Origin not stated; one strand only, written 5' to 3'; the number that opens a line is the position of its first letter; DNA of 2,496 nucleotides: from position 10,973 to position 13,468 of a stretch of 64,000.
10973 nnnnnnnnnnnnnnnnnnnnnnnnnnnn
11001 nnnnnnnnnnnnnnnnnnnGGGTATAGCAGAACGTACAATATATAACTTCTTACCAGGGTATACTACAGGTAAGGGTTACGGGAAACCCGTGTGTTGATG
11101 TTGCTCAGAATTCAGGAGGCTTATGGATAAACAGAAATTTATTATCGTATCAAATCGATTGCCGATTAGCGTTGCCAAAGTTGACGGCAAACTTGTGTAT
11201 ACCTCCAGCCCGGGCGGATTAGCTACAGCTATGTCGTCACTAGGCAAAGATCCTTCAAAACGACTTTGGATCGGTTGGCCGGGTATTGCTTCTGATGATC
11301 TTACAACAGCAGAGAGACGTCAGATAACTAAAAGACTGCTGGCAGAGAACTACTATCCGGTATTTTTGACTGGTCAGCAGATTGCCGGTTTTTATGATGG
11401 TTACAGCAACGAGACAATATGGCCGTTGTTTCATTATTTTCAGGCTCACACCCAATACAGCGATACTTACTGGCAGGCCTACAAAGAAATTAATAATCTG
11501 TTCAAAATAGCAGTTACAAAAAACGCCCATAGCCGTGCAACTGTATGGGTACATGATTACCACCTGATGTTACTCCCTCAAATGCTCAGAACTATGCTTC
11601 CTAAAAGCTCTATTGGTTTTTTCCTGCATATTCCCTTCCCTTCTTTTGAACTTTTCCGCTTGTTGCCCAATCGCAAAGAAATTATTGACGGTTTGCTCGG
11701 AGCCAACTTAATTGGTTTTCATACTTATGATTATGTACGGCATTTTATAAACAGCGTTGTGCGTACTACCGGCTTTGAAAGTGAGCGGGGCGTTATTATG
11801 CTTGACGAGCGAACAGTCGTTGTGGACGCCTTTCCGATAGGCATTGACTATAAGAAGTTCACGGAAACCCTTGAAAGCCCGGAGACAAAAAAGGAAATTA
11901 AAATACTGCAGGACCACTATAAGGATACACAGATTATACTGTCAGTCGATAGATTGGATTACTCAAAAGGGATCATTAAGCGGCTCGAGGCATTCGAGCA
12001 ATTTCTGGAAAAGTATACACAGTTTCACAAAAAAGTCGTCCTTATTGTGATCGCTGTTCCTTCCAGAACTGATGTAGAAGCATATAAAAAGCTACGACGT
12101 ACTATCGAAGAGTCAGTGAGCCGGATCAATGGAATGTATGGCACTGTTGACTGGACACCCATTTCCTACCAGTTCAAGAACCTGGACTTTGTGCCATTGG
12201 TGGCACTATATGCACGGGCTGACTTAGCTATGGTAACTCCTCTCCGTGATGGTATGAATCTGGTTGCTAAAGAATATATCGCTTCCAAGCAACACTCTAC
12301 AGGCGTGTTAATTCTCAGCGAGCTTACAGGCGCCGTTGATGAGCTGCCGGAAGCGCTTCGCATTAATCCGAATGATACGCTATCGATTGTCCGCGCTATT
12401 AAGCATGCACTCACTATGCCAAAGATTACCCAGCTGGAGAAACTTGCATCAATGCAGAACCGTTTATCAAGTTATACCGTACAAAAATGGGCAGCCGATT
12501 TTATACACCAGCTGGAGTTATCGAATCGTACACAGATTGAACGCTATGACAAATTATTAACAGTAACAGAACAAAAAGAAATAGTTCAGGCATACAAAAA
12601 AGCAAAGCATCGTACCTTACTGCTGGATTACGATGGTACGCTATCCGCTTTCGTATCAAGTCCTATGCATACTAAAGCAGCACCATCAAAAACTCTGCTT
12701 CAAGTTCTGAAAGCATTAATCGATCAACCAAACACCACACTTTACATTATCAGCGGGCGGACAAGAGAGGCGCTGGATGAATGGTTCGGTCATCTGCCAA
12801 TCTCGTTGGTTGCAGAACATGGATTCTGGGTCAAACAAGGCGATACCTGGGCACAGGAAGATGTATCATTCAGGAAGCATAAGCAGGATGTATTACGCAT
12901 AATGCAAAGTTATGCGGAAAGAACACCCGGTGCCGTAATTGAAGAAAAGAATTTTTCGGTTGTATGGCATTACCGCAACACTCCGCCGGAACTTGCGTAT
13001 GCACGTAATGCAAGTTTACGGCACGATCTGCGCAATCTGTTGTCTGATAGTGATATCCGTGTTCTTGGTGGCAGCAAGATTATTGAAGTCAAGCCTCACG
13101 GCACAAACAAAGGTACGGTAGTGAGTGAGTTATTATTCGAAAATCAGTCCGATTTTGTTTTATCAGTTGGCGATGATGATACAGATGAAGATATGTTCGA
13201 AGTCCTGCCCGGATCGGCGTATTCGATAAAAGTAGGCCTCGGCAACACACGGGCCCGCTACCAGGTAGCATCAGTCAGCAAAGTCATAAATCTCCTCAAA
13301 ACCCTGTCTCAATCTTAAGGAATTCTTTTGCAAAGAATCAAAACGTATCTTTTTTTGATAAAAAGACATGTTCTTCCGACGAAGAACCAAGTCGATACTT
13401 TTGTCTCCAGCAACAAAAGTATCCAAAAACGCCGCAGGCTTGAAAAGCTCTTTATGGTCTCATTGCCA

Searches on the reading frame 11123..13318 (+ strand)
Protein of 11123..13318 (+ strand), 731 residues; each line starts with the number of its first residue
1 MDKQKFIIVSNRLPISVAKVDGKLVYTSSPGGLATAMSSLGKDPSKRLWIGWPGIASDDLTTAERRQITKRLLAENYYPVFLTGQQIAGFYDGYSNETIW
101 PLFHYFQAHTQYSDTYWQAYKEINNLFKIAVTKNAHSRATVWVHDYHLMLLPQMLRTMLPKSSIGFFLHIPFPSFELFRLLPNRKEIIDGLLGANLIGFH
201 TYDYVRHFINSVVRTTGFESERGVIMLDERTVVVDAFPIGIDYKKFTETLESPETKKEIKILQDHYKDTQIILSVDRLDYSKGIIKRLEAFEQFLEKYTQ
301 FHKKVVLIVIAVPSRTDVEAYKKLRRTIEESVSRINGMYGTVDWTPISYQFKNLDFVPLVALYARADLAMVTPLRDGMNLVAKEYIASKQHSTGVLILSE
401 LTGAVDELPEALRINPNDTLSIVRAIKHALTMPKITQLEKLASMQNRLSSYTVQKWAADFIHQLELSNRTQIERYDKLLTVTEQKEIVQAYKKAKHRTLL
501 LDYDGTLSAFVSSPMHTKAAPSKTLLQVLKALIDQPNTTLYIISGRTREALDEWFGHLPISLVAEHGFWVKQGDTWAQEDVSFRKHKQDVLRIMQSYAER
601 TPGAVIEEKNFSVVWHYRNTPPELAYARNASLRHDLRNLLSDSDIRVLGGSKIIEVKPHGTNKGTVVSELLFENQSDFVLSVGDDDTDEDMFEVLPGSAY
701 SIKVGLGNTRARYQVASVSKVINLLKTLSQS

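Call 18: find_encoding_contigs(protein=window:11123-13318:+, flank=10000, max_places=10)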
Protein window:11123-13318:+ (731 aa): 1 contig read that carries it; 1 place shown.
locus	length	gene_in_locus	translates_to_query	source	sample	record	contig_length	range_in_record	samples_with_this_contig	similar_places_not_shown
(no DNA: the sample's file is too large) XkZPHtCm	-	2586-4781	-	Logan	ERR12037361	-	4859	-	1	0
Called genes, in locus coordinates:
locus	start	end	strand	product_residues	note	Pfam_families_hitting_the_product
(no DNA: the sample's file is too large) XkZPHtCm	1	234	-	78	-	?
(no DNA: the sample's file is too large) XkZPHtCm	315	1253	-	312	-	PF01544:CorA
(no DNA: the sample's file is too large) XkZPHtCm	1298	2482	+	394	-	PF05496:RuvB_N, PF13191:AAA_16 (faint), PF13401:AAA_22 (faint), PF00004:AAA, PF07728:AAA_5 (weak), PF16193:AAA_assoc_2, PF12002:MgsA_C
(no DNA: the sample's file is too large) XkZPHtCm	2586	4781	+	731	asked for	PF00982:Glyco_transf_20, PF08282:Hydrolase_3 (faint), PF02358:Trehalose_PPase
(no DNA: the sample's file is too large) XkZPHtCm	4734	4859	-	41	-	?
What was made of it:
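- Tried and rejected: The arms are diverged rather than identical, and an independent Logan assembly agrees up to 13396 (call 18).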

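Call 22: find_related_loci(query=window:11123-13318:+, collection=genome_contigs, flank=6000)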
Query window:11123-13318:+ (731 aa) in genome_contigs; peptide patterns used: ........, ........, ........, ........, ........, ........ (x = any residue, [..] = any of these).
599 stretches matched a pattern (row limit reached: there are more); 592 encode a relative of the query (tblastn E <= 1e-3); the best 80 are kept; 80 distinct loci.
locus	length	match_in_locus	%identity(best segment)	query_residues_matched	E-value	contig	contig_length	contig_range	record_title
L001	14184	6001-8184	59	6-731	0e+0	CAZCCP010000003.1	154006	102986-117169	MAG TPA_asm: uncultured Candidatus Saccharibacteria bacterium isolate SRP200132_co1_638 genome assembly, contig: NODE_90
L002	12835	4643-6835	58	1-731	0e+0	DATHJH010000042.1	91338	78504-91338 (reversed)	MAG TPA_asm: Candidatus Limnocylindria bacterium isolate SMAG_U12547 k141_70560, whole genome shotgun sequence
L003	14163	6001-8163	54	1-721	0e+0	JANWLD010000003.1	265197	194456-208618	MAG: Candidatus Saccharimonadales bacterium isolate CRAIB_MAG110 c_000000067927, whole genome shotgun sequence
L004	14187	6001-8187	54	1-731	0e+0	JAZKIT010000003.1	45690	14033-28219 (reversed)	MAG: Patescibacteria group bacterium isolate ADI_DC_SW_02_SPN_11032020-bin060_1 DCSW02SPN_B060_1_000000000003, whole gen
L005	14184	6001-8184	53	1-730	0e+0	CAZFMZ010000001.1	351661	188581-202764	MAG TPA_asm: uncultured Candidatus Saccharibacteria bacterium isolate SRP118108_co1_39 genome assembly, contig: NODE_3_l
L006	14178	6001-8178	58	2-729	0e+0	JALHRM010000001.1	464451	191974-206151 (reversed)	MAG: Candidatus Saccharibacteria bacterium isolate maxbin.159 c_000000000072, whole genome shotgun sequence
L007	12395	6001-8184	53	1-730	0e+0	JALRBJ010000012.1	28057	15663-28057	MAG: Candidatus Saccharimonadia bacterium isolate HM.28 NODE_12_length_28057_cov_4.874589, whole genome shotgun sequence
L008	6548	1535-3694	48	4-725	0e+0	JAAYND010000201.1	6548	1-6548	MAG: Methanomicrobiales archaeon isolate AS21ysBPME_11 149880_AS21, whole genome shotgun sequence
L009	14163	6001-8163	47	4-726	0e+0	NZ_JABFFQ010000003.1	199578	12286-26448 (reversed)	Methanoculleus nereidis strain YWC-01 YWC-01-scaffold03, whole genome shotgun sequence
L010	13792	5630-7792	47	5-729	0e+0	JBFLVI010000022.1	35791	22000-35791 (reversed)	MAG: Bacillota bacterium isolate MAG002 MAG002_22, whole genome shotgun sequence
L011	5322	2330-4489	48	5-730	0e+0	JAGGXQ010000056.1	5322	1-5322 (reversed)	MAG: Thaumarchaeota archaeon isolate AUK156 PB_MBMC_110_c_000000000125, whole genome shotgun sequence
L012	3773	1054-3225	48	5-731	0e+0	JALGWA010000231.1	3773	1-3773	MAG: bacterium isolate Meg22_1012_Bin_348 Meg22_1012_Bin_348_scaffold_86199, whole genome shotgun sequence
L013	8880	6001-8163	47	4-726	0e+0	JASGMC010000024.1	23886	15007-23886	MAG: Methanoculleus sp. isolate DJKA123_ANT-F21_bin.24 scaffold_652, whole genome shotgun sequence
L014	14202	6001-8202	47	4-731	0e+0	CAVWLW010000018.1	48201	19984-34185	MAG: uncultured delta proteobacterium isolate MFD08691.bin.1.5 genome assembly, contig: contig_209922, whole genome shot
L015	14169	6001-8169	47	5-728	0e+0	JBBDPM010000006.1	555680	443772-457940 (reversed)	MAG: Candidatus Woykebacteria bacterium isolate LejiaB_42_22 Lejia_B_6_length_555680_cov_13, whole genome shotgun sequen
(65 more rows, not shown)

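Call 27: find_homologous_proteins(query=window:11123-13318:+, max_evalue=1e-100)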
Query window:11123-13318:+ (731 aa): 7938 proteins with E <= 1e-100 among 8000 candidates; the best 120 are listed.
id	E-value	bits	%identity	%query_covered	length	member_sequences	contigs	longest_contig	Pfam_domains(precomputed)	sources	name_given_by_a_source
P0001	0.0e+0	1650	100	100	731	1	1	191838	PF00982.28,PF02358.23,PF08282.19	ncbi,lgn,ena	-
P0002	0.0e+0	1353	81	100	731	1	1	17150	PF00982.28,PF02358.23,PF08282.19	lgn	-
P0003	0.0e+0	1312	78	100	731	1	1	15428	PF00982.28,PF02358.23,PF08282.19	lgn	-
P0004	0.0e+0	1245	74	100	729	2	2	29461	PF00982.28,PF02358.23,PF08282.19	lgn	-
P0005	0.0e+0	1239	74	100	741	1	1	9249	PF00982.28,PF02358.23,PF08282.19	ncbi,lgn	-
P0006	0.0e+0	1170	70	100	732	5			PF00982.28,PF02358.23,PF08282.19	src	-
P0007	0.0e+0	1074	64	100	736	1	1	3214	PF00534.27,PF00982.28,PF02358.23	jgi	jgi:trehalose 6-phosphate synthase/phosphatase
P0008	0.0e+0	1070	63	100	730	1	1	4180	PF00534.27,PF00982.28,PF02358.23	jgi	jgi:trehalose 6-phosphate synthase/phosphatase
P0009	0.0e+0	1064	64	100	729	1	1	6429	PF00534.27,PF00982.28,PF02358.23,PF08282.19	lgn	-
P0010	0.0e+0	1063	64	100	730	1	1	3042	PF00982.28,PF02358.23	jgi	jgi:trehalose 6-phosphate synthase/phosphatase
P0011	0.0e+0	1061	64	100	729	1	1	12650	PF00534.27,PF00982.28,PF02358.23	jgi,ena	-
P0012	0.0e+0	1058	63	100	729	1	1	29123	PF00534.27,PF00982.28,PF02358.23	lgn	-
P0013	0.0e+0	1050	63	100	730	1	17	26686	PF00534.27,PF00982.28,PF02358.23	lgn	-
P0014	0.0e+0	1050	62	100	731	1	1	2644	PF00982.28,PF02358.23,PF08282.19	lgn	-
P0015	0.0e+0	1049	63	100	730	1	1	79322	PF00534.27,PF00982.28,PF02358.23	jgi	jgi:trehalose 6-phosphate synthase/phosphatase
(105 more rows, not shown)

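Call 28: find_encoding_contigs(protein=P0002, flank=10000, max_places=4)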
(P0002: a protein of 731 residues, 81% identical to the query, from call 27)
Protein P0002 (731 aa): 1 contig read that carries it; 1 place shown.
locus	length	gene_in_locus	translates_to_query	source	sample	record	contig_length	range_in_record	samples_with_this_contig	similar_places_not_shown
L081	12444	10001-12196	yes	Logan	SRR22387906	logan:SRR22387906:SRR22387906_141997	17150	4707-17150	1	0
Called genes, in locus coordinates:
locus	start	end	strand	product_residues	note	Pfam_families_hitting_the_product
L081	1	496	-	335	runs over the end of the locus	PF02912:Phe_tRNA-synt_N, PF01409:tRNA-synt_2d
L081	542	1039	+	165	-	PF04461:YajQ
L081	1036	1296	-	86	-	PF18910:DUF5665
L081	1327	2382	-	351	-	PF02646:RmuC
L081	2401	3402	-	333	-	PF02535:Zip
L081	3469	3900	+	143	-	PF01475:FUR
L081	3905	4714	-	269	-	-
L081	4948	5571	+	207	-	PF01066:CDP-OH_P_transf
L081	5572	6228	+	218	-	-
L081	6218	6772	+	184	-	PF01864:CarS-like, PF01148:CTP_transf_1 (weak)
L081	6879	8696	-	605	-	PF00009:GTP_EFTU, PF01926:MMR_HSR1 (faint), PF03144:GTP_EFTU_D2, PF22042:EF-G_D2 (weak), PF00679:EFG_C, PF21018:BipA_C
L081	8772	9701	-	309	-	PF01544:CorA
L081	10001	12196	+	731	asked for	PF00982:Glyco_transf_20, PF08282:Hydrolase_3 (faint), PF02358:Trehalose_PPase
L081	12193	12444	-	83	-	?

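Call 29: find_encoding_contigs(protein=P0003, flank=10000, max_places=4)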
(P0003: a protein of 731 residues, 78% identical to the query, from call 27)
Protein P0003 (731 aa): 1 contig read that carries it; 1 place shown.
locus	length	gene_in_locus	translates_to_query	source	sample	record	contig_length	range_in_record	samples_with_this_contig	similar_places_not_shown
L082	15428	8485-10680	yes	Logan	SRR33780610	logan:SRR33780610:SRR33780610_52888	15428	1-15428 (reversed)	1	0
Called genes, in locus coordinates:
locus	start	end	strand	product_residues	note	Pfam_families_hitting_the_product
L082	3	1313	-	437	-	?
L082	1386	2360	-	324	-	PF00781:DAGK_cat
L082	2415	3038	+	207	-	PF01066:CDP-OH_P_transf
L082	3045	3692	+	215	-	-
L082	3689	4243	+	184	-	PF01864:CarS-like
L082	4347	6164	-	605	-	PF00009:GTP_EFTU, PF01926:MMR_HSR1 (faint), PF03144:GTP_EFTU_D2, PF22042:EF-G_D2 (weak), PF00679:EFG_C, PF21018:BipA_C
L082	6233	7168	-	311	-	PF01544:CorA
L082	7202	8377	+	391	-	PF05496:RuvB_N, PF00158:Sigma54_activat (faint), PF13191:AAA_16 (faint), PF00004:AAA, PF07728:AAA_5, PF13173:AAA_14 (weak), PF16193:AAA_assoc_2, PF12002:MgsA_C, +1 more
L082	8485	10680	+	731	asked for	PF00982:Glyco_transf_20, PF08282:Hydrolase_3 (faint), PF02358:Trehalose_PPase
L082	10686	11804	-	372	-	PF00438:S-AdoMet_synt_N, PF02772:S-AdoMet_synt_M, PF02773:S-AdoMet_synt_C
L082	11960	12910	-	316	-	PF14378:PAP2_3, PF01569:PAP2 (weak), PF14360:PAP2_C (weak)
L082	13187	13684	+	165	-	-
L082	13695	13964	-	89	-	PF00708:Acylphosphatase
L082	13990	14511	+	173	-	PF13302:Acetyltransf_3 (weak), PF00583:Acetyltransf_1, PF13673:Acetyltransf_10, PF13508:Acetyltransf_7, PF08445:FR47 (weak)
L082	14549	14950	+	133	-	-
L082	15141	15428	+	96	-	?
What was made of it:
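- Checked: Pfam assignments are in calls 18 and 29.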

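Call 30: find_encoding_contigs(protein=P0004, flank=10000, max_places=4)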
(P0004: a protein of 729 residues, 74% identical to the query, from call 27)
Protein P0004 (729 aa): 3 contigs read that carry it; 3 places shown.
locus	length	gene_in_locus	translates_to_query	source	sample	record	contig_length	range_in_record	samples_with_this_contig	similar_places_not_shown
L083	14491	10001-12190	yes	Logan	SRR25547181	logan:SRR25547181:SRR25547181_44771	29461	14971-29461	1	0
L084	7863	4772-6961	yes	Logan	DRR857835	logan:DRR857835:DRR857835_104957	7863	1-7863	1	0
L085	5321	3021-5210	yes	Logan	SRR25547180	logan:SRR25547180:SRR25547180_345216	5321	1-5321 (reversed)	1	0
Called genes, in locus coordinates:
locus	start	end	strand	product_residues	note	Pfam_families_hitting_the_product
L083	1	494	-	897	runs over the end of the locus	PF01588:tRNA_bind (weak), PF03483:B3_4, PF03484:B5, PF17759:tRNA_synthFbeta, PF03147:FDX-ACB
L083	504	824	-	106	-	-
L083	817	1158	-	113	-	PF18924:DUF5674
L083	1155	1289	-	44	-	-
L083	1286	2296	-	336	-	PF02912:Phe_tRNA-synt_N, PF01409:tRNA-synt_2d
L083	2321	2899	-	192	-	PF02525:Flavodoxin_2, PF03358:FMN_red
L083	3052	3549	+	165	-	PF04461:YajQ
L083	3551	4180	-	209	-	-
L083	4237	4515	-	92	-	PF18910:DUF5665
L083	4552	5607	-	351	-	PF02646:RmuC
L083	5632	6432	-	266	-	PF02535:Zip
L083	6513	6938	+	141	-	PF01475:FUR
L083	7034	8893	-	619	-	PF00009:GTP_EFTU, PF01926:MMR_HSR1 (faint), PF22042:EF-G_D2, PF03144:GTP_EFTU_D2, PF00679:EFG_C, PF21018:BipA_C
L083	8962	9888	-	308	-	PF01544:CorA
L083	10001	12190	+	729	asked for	PF00982:Glyco_transf_20, PF08282:Hydrolase_3 (faint), PF02358:Trehalose_PPase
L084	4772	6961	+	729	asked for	PF00982:Glyco_transf_20, PF08282:Hydrolase_3 (faint), PF02358:Trehalose_PPase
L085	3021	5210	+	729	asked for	PF00982:Glyco_transf_20, PF08282:Hydrolase_3 (faint), PF02358:Trehalose_PPase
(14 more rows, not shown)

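Call 31: find_encoding_contigs(protein=P0005, flank=10000, max_places=4)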
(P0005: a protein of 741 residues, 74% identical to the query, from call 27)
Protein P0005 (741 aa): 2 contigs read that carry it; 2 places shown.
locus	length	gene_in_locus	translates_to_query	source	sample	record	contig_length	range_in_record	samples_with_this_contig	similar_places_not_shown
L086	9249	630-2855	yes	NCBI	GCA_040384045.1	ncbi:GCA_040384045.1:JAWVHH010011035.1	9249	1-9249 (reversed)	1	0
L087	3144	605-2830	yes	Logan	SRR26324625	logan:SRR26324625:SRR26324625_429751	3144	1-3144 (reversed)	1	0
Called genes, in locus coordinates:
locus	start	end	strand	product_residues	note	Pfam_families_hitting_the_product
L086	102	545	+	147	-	PF12002:MgsA_C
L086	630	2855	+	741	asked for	PF00982:Glyco_transf_20, PF08282:Hydrolase_3 (faint), PF02358:Trehalose_PPase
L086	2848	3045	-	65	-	PF02773:S-AdoMet_synt_C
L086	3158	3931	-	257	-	-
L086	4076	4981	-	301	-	PF14378:PAP2_3, PF01569:PAP2, PF14360:PAP2_C (weak)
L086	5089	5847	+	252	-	PF02463:SMC_N (faint), PF00005:ABC_tran, PF13175:AAA_15 (faint), PF13304:AAA_21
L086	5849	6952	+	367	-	PF12698:ABC2_membrane_3, PF01061:ABC2_membrane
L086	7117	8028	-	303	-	PF04203:Sortase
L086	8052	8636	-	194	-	-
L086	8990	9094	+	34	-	-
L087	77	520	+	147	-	PF12002:MgsA_C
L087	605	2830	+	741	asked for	PF00982:Glyco_transf_20, PF08282:Hydrolase_3 (faint), PF02358:Trehalose_PPase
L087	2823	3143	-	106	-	?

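Call 89: list_cluster_members(proteins=[P0001, P0121, P0122, P0126, P0128])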
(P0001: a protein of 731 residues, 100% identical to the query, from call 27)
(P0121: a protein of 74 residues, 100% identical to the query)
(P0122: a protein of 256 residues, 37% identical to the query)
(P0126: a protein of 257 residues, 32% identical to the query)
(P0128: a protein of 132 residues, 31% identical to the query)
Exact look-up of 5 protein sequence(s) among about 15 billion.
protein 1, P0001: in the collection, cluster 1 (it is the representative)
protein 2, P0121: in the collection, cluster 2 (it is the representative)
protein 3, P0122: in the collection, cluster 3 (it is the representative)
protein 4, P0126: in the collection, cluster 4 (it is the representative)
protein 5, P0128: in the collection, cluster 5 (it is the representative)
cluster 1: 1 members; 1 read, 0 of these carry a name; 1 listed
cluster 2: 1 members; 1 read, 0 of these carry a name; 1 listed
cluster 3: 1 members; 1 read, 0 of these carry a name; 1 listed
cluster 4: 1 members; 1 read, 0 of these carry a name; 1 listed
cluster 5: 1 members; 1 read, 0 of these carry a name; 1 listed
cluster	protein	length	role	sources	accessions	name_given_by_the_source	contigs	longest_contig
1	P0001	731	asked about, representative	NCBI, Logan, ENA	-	-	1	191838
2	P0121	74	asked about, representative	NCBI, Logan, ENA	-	-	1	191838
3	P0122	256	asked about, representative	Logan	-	-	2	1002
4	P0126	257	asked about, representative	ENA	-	-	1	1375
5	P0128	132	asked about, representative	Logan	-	-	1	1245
